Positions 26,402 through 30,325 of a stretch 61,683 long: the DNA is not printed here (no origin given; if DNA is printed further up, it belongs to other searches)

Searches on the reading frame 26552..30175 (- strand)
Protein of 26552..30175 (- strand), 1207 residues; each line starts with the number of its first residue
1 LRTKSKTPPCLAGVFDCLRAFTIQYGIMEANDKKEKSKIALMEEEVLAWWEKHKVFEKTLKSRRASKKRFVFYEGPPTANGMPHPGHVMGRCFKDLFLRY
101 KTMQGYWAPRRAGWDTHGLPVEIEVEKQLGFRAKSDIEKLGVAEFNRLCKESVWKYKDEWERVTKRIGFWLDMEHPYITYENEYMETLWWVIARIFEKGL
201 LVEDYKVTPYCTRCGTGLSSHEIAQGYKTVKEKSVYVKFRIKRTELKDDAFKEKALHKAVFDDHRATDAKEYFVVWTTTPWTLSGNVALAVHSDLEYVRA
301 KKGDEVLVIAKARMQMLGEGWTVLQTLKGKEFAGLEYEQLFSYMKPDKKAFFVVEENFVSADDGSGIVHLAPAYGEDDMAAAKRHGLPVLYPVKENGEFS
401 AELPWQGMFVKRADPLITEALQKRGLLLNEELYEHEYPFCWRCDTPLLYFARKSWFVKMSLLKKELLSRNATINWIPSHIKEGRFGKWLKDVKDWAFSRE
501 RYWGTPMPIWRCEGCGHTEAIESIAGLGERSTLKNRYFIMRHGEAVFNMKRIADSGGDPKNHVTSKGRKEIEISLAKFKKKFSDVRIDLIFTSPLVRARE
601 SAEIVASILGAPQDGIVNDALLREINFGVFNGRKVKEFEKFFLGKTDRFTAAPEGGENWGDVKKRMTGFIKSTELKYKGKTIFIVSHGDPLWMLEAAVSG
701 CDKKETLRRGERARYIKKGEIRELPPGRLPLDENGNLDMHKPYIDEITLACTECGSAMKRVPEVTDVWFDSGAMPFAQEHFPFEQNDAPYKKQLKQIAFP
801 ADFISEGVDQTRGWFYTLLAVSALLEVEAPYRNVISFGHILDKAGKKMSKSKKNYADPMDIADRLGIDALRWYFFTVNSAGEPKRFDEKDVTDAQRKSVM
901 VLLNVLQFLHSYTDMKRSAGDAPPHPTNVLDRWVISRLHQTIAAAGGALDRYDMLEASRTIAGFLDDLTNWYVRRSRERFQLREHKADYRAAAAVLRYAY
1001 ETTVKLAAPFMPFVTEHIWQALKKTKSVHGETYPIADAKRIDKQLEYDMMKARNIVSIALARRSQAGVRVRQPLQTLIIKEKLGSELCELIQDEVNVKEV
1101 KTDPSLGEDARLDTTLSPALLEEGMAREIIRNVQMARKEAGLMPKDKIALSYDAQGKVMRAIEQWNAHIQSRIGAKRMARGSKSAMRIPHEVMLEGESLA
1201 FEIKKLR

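Call 49: search_protein_families(library=pfam, proteins=[window:26552-30175:-], max_evalue=0.00001)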
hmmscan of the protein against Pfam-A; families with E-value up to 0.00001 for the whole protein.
window:26552-30175:- (1207 aa): 5 families
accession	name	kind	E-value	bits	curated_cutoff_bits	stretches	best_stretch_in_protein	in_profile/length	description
PF00133.28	tRNA-synt_1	-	2.4e-113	379.5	22.7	2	46-524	2-260/414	tRNA synthetases class I (I, L, M and V)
PF08264.19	Anticodon_1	-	8.4e-29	100.8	25.1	1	931-1077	1-147/148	Anticodon-binding domain of tRNA ligase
PF00300.27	His_Phos_1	-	2.8e-26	92.8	21.7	1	538-706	2-166/194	Histidine phosphatase superfamily (branch 1)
PF09334.17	tRNA-synt_1g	-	3.6e-16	59.3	20.1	0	830-893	310-373/391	tRNA synthetases class I (M)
PF19302.4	DUF5915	-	4.8e-16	59.3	27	1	1112-1205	104-194/195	Domain of unknown function (DUF5915)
